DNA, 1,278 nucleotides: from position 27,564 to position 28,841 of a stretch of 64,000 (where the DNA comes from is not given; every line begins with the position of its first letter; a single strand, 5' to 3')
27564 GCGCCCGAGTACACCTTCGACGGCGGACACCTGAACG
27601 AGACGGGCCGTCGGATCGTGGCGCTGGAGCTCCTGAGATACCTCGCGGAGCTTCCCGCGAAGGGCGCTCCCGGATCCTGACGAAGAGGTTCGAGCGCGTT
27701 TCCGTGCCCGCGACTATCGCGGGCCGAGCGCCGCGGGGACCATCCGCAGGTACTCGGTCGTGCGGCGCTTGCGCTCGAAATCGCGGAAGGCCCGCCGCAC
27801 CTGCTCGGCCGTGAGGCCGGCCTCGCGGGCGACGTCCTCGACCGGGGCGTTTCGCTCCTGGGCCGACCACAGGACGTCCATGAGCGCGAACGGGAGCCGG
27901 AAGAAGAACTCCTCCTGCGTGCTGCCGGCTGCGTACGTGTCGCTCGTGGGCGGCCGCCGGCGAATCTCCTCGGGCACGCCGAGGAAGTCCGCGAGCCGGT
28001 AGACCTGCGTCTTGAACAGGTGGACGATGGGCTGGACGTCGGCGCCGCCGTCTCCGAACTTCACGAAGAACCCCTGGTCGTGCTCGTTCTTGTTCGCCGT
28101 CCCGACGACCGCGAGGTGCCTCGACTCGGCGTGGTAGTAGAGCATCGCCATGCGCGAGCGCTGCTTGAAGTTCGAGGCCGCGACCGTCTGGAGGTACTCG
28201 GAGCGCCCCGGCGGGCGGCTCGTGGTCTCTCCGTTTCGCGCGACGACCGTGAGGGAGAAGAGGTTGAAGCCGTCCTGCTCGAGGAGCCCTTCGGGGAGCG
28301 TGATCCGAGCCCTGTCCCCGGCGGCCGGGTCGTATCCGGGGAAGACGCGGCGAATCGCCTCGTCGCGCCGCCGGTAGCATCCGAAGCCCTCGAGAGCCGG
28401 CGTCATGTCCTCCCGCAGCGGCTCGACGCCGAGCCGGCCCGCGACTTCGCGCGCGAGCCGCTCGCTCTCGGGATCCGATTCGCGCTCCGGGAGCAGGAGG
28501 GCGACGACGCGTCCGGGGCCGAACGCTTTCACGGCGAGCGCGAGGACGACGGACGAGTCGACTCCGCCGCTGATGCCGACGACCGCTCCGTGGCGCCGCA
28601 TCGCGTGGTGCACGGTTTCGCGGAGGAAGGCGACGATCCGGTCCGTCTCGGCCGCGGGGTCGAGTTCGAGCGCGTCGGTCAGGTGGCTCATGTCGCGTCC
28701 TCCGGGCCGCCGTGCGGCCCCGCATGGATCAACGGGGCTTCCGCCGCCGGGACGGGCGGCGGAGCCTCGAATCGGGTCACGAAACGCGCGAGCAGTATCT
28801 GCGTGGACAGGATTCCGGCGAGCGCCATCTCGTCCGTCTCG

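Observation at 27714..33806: Tightly coupled aceA - ACP - AMP-ligase - AsnB - NadE operon: two PP-loop amidating enzymes behind a carrier-protein loading module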

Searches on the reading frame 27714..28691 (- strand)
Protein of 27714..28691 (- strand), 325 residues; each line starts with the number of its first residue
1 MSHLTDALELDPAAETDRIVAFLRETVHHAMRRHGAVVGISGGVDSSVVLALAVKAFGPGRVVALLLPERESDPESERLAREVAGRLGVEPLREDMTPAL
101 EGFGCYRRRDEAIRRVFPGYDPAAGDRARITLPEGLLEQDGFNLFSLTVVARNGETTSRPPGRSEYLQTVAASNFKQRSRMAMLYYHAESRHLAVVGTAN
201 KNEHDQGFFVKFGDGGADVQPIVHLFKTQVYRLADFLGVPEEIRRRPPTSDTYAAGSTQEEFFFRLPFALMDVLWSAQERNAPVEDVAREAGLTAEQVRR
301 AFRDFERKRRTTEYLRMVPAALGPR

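Call 5: search_protein_families(library=ncbifam, proteins=[window:27714-28691:-], max_evalue=0.00001)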
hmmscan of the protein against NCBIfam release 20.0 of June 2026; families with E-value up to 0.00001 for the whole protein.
window:27714-28691:- (325 aa): 8 families
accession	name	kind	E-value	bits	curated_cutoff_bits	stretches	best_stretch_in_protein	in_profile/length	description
NF002048.0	PRK00876.1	subfamily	1.8e-131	437.8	313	1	4-321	8-322/330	NAD(+) synthase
NF010587.0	PRK13980.1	equivalog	4e-52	177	255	2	168-320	109-256/267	NAD+ synthase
TIGR00552.1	nadE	equivalog_domain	2e-46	158.2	63.65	2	167-301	104-223/251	NAD(+) synthase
NF001979.1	PRK00768.1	equivalog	3e-28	99.1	250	2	168-252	128-212/266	NAD(+) synthase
NF010588.0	PRK13981.1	equivalog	4.8e-23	81.4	479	2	32-102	284-354/546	NAD+ synthase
TIGR00884.1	guaA_Cterm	equivalog_domain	1.5e-07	31.1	338.75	0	26-66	9-48/310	glutamine-hydrolyzing GMP synthase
TIGR00268.2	TIGR00268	equivalog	1.6e-06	27.6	150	1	34-90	13-70/259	ATP-dependent sacrificial sulfur transferase LarE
NF000848.1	PRK00074.1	equivalog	2.7e-06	26.2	400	0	17-64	197-244/512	glutamine-hydrolyzing GMP synthase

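Call 9: search_protein_families(library=pfam, proteins=[window:27714-28691:-], max_evalue=0.001)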
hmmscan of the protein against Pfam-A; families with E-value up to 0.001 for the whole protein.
window:27714-28691:- (325 aa): 3 families
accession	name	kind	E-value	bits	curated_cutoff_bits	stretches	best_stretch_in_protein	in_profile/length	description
PF02540.23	NAD_synthase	-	5.8e-51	173.4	21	2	168-304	97-231/242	NAD synthase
PF00733.27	Asn_synthase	-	2.8e-05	24.4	21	1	23-98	6-81/354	Asparagine synthase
PF01507.26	PAPS_reduct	-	0.00076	20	22.5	0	37-90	3-54/175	Phosphoadenosine phosphosulfate reductase domain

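Call 17: search_solved_structures(query=window:27714-28691:-, max_evalue=0.001, show_alignments=2)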
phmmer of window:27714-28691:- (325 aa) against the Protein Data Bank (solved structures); distinct sequences matched with E-value up to 0.001: 20.
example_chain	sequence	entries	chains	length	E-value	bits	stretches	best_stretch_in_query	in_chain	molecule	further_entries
2e18_A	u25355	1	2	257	1.9e-33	119.1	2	172-310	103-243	NH(3)-dependent NAD(+) synthetase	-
3fiu_A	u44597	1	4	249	1.8e-23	86.3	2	168-261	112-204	NH(3)-dependent NAD(+) synthetase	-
1xng_A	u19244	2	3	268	2.5e-21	79.3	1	172-275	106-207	NH(3)-dependent NAD(+) synthetase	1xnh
3p52_A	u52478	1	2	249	1.7e-18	70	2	164-264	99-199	NH(3)-dependent NAD(+) synthetase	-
3dpi_A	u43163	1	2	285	1.4e-17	67.1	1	169-274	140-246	NAD+ synthetase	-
4q16_A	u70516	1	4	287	7.3e-17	64.7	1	170-273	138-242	NH(3)-dependent NAD(+) synthetase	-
3q4g_A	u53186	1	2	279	3.1e-16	62.6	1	162-272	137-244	NH(3)-dependent NAD(+) synthetase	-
1ee1_A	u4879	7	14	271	2.9e-15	59.4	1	170-286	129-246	NH(3)-DEPENDENT NAD(+) SYNTHETASE | NAD SYNTHETASE | PROTEIN (NAD SYNTHETASE)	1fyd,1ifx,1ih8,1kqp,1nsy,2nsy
2pz8_A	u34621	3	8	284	1.1e-14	57.5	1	170-254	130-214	NH(3)-dependent NAD(+) synthetase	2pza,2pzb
4xfd_A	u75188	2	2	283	1.6e-14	57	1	171-253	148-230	NH(3)-dependent NAD(+) synthetase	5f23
6kv3_A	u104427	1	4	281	4.7e-14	55.4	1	172-252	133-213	NH(3)-dependent NAD(+) synthetase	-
5wp0_A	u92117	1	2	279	1.3e-13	54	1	172-272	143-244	NH(3)-dependent NAD(+) synthetase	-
3hmq_A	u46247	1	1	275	1.8e-13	53.5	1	170-252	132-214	NH(3)-dependent NAD(+) synthetase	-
5huh_A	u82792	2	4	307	8e-13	51.4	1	172-252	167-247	NH(3)-dependent NAD(+) synthetase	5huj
6c8q_A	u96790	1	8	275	1.3e-12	50.7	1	173-252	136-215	NH(3)-dependent NAD(+) synthetase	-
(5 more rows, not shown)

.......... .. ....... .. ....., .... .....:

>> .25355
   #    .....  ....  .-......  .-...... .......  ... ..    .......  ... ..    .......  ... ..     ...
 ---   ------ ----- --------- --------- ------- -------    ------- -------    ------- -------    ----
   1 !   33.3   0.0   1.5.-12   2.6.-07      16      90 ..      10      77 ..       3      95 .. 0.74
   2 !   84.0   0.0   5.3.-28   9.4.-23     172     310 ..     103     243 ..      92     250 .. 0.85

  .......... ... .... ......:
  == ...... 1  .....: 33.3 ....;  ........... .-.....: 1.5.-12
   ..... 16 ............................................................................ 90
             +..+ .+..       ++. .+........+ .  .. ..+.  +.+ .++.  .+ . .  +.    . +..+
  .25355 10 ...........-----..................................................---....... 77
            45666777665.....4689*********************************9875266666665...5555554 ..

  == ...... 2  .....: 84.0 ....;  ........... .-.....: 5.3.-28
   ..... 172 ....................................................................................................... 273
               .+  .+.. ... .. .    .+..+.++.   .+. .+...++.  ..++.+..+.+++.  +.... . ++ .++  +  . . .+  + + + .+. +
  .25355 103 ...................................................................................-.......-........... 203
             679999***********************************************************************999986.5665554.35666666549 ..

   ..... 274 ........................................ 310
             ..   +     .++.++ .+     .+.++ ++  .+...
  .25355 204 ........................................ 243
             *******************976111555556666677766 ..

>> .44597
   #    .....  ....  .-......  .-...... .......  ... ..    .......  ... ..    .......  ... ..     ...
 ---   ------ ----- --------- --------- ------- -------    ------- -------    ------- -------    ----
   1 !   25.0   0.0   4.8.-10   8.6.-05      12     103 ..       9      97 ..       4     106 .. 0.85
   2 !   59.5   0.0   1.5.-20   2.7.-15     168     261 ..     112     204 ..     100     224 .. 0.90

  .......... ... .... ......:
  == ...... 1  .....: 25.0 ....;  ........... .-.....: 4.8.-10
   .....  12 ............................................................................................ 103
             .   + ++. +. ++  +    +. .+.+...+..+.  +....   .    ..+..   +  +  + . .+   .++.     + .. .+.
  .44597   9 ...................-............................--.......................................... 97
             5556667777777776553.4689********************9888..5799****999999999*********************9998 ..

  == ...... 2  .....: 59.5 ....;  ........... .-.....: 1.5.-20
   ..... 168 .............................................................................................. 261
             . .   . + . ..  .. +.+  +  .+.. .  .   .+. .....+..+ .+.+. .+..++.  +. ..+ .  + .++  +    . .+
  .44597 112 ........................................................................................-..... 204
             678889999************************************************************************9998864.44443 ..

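Call 18: find_related_loci(query=A1, collection=genome_contigs, flank=10000)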
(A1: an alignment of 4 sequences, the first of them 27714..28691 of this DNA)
Query A1 (325 aa) in genome_contigs; peptide patterns used: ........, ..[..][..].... (x = any residue, [..] = any of these).
599 stretches matched a pattern (row limit reached: there are more); 558 encode a relative of the query (tblastn E <= 1e-3); the best 80 are kept; 80 distinct loci.
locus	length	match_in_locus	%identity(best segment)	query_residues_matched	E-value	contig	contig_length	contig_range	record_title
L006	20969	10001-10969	69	1-323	3e-147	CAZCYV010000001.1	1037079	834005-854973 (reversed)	MAG TPA_asm: uncultured Anaerolinea sp. isolate binchicken_co274_310 genome assembly, contig: NODE_1_length_1037079_cov_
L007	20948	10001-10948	66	7-322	7e-142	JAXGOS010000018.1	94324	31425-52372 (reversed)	MAG: Aggregatilineaceae bacterium isolate AnMBR.bin285 bin285_18, whole genome shotgun sequence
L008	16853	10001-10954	66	7-324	7e-141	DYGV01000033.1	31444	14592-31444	MAG TPA_asm: Anaerolinea thermophila isolate BE2012_54_8 Afr_mines_BE2012_717_length_31444_cov_3_164230, whole genome sh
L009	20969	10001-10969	64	1-323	5e-140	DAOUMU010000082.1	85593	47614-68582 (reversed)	MAG TPA_asm: Anaerolineae bacterium isolate W92_265 k127_960099, whole genome shotgun sequence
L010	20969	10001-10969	63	1-323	8e-140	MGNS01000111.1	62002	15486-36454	MAG: Chloroflexi bacterium RBG_16_57_11 RBG_16_scaffold_328, whole genome shotgun sequence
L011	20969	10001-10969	65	1-323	3e-139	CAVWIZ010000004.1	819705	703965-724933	MAG: uncultured Acidobacteriota bacterium isolate MFD02242.bin.2.28 genome assembly, contig: contig_21741, whole genome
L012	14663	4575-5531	63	1-319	2e-137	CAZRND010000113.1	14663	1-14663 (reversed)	MAG TPA_asm: uncultured Acidobacteriota bacterium isolate SRP273308_co1_24 genome assembly, contig: NODE_4845_length_146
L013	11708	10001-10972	67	1-324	1e-136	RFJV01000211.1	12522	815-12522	MAG: Chloroflexi bacterium isolate J111 k99_186693, whole genome shotgun sequence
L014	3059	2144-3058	67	7-311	2e-141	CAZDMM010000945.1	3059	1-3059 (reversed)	MAG TPA_asm: uncultured Caldilineaceae bacterium isolate binchicken_co130_5 genome assembly, contig: NODE_16468_length_3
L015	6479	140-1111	63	1-324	6e-136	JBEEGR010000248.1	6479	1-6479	MAG: Verrucomicrobiota bacterium isolate BP_781 scaffold_5190294, whole genome shotgun sequence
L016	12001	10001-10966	63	1-322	2e-135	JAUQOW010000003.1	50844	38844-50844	MAG: Chloroflexota bacterium isolate BF4.bins.103.201808 NODE_298_length_50844_cov_4.204330, whole genome shotgun sequen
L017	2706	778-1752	64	1-324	2e-142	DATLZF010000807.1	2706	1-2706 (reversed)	MAG TPA_asm: Candidatus Methylomirabilota bacterium isolate SMAG_U13291 k141_502992, whole genome shotgun sequence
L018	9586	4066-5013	67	1-316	2e-135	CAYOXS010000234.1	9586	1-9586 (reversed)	MAG TPA_asm: uncultured Caldilineaceae bacterium isolate SRP323723_co1_131 genome assembly, contig: NODE_6049_length_958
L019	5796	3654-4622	66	1-323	1e-135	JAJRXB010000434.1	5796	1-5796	MAG: Chloroflexota bacterium isolate Dive96_bin3.112 k141_4072778, whole genome shotgun sequence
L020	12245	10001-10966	62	1-322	1e-134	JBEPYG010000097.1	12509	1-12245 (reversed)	MAG: Roseiflexus sp. isolate 03V1_S199.concoct.031 NODE_3068_length_12509_cov_2.047327, whole genome shotgun sequence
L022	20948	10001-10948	63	8-323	4e-134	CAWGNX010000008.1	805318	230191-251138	MAG: uncultured Chloroflexia bacterium isolate MFD09779.bin.1.231 genome assembly, contig: contig_9602, whole genome sho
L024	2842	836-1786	63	1-317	9e-140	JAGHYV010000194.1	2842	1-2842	MAG: Roseiflexus sp. isolate 629F.7 NODE_3384_length_2842_cov_190.822031, whole genome shotgun sequence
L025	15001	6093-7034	67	8-322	3e-133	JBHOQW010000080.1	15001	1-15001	MAG: Dehalococcoidia bacterium isolate A0_35 coassembly_Ak141_36032, whole genome shotgun sequence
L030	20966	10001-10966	61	1-322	1e-132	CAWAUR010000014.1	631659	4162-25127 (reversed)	MAG: Bryobacterales bacterium isolate MFD09567.bin.1.40 genome assembly, contig: contig_33545, whole genome shotgun sequ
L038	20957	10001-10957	64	1-319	1e-129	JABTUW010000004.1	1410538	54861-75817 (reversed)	MAG: Anaerolineales bacterium isolate H5_CFX7 seq004, whole genome shotgun sequence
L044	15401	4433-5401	59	1-323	3e-128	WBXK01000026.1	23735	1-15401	MAG: Verrucomicrobia bacterium isolate Pedos-510 Ga0133913_10011117, whole genome shotgun sequence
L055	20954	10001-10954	62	8-323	9e-127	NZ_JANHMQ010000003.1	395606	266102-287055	Geothrix fuzhouensis strain SG12 Scaffold3, whole genome shotgun sequence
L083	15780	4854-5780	63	6-316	6e-121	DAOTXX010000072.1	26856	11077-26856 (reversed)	MAG TPA_asm: Thermoflexales bacterium isolate H21_290 k133_3247832, whole genome shotgun sequence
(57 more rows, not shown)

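Call 26: search_protein_families(library=pfam, proteins=[L083:7179-8288:+, L008:10980-12200:+, L024:1870-2842:+, L022:598-1635:+, L038:16400-18064:-, L025:11941-13122:-, L020:3883-4536:+, L008:12206-13534:+, L044:8322-9431:+, L055:10994-11938:+], max_evalue=0.001)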
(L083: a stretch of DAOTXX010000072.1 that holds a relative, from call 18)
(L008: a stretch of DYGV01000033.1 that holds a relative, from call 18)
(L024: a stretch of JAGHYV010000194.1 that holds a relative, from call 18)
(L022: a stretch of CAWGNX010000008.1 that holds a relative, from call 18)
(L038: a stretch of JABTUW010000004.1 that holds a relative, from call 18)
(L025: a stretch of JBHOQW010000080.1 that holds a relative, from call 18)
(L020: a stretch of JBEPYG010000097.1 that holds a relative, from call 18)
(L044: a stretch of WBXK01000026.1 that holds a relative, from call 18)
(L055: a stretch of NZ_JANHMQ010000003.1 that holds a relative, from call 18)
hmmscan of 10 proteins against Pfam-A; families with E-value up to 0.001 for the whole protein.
L083:7179-8288:+ (369 aa): 1 family
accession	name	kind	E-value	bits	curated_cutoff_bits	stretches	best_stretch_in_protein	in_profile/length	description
PF01757.29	Acyl_transf_3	-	1.4e-24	87.2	31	1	8-351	7-324/326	Acyltransferase domain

L008:10980-12200:+ (406 aa): 4 families
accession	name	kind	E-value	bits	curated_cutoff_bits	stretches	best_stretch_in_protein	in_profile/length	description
PF13692.12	Glyco_trans_1_4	-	2.8e-29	102.6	27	1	234-373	2-142/142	Glycosyl transferases group 1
PF00534.26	Glycos_transf_1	-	2.9e-13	50.2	26.4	1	257-386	35-171/172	Glycosyl transferases group 1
PF13524.12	Glyco_trans_1_2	-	6.9e-10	39.5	25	1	261-401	8-142/144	Glycosyl transferase-like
PF13439.12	Glyco_transf_4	-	1.8e-05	25.3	28.5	1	24-222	10-169/170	Glycosyltransferase Family 4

L024:1870-2842:+ (324 aa): 3 families
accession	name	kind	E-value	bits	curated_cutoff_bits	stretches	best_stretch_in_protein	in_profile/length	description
PF02388.22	FemAB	-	4.7e-16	59.1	24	2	143-229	154-236/406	FemAB family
PF13480.13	Acetyltransf_6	-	1.7e-09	38.4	22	1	163-291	7-139/143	Acetyltransferase (GNAT) domain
PF04339.18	FemAB_like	-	3.9e-06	26.7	27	1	162-284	182-309/369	Peptidogalycan biosysnthesis/recognition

L022:598-1635:+ (345 aa): 8 families
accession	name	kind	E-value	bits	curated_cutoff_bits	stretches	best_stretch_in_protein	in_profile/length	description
PF01370.27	Epimerase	-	7.3e-56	189.7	20.9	1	18-253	1-240/240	NAD dependent epimerase/dehydratase family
PF16363.11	GDP_Man_Dehyd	-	3.9e-42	145.3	27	1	19-279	1-274/332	GDP-mannose 4,6 dehydratase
PF04321.23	RmlD_sub_bind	-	6.7e-21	75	27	1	17-278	2-238/287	RmlD substrate binding domain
PF02719.21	Polysacc_synt_2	-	2.9e-18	66.5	20.2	1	18-276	1-252/293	Polysaccharide biosynthesis protein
PF01073.25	3Beta_HSD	-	1.4e-16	60.8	22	1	19-276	1-273/280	3-beta hydroxysteroid dehydrogenase/isomerase family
PF13460.12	NAD_binding_10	-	2.4e-10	41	27.2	1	22-188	1-148/184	NAD(P)H-binding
PF05368.20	NmrA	-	4.7e-09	36.7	27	1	17-132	4-107/298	NmrA-like family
PF07993.18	NAD_binding_4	-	2.4e-08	33.9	20.1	1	79-208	86-230/258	Male sterility protein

L038:16400-18064:- (554 aa): 6 families
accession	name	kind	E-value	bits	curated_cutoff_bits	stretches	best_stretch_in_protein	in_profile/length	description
PF10609.15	ParA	-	4.7e-11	43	27.1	1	333-523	4-193/246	NUBPL iron-transfer P-loop NTPase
PF01656.29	CbiA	-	3.6e-09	37.1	25.4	1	335-518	1-96/125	CobQ/CobB/MinD/ParA nucleotide binding domain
PF02706.20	Wzz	-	8.8e-08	32.8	25.5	1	1-84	3-87/91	Chain length determinant protein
PF13614.12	AAA_31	-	5.9e-07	30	27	1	333-464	2-139/177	AAA domain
PF14257.11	DUF4349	-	0.00026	20.8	27.7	1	147-210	75-138/213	Domain of unknown function (DUF4349)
PF09140.17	MipZ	-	0.00084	19.2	20.7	0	334-451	2-108/262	ATPase MipZ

L025:11941-13122:- (393 aa): 6 families
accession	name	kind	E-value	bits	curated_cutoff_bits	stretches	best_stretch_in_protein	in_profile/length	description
PF00534.26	Glycos_transf_1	-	5.9e-41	140.3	26.4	1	197-351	15-171/172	Glycosyl transferases group 1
PF13692.12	Glyco_trans_1_4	-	5.9e-37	127.5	27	1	199-338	3-142/142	Glycosyl transferases group 1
PF13439.12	Glyco_transf_4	-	2.2e-23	83.6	28.5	1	20-180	1-168/170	Glycosyltransferase Family 4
PF13579.12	Glyco_trans_4_4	-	5.4e-14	53.3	29.7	1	21-177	1-158/158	Glycosyl transferase 4-like domain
PF20706.3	GT4-conflict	-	6.6e-08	32.4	26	1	150-336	151-355/385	Family 4 Glycosyltransferase in conflict systems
PF13524.12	Glyco_trans_1_2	-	3.4e-07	30.8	25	1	227-366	13-142/144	Glycosyl transferase-like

L020:3883-4536:+ (217 aa): 1 family
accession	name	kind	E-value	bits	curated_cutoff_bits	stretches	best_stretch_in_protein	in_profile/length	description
PF02397.22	Bac_transf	-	5.4e-59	199.2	27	1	7-181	1-178/179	Bacterial sugar transferase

L008:12206-13534:+ (442 aa): 1 family
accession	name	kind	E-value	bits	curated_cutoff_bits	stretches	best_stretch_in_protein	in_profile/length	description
PF13231.12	PMT_2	-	6.3e-06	26.9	26.1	1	77-236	5-154/160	Dolichyl-phosphate-mannose-protein mannosyltransferase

L044:8322-9431:+ (369 aa): 4 families
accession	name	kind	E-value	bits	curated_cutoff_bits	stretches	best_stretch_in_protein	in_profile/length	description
PF01041.23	DegT_DnrJ_EryC1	-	2.1e-122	409.2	19.8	1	16-362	4-359/360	DegT/DnrJ/EryC1/StrS aminotransferase family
PF01053.26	Cys_Met_Meta_PP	-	2.6e-06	26.7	27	1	38-172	54-188/381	Cys/Met metabolism PLP-dependent enzyme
PF00266.25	Aminotran_5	-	0.00028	20.4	21.5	1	53-163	66-181/371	Aminotransferase class-V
PF00155.27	Aminotran_1_2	-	0.00062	19.5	19.7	1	40-129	46-151/361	Aminotransferase class I and II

L055:10994-11938:+ (314 aa): 0 families
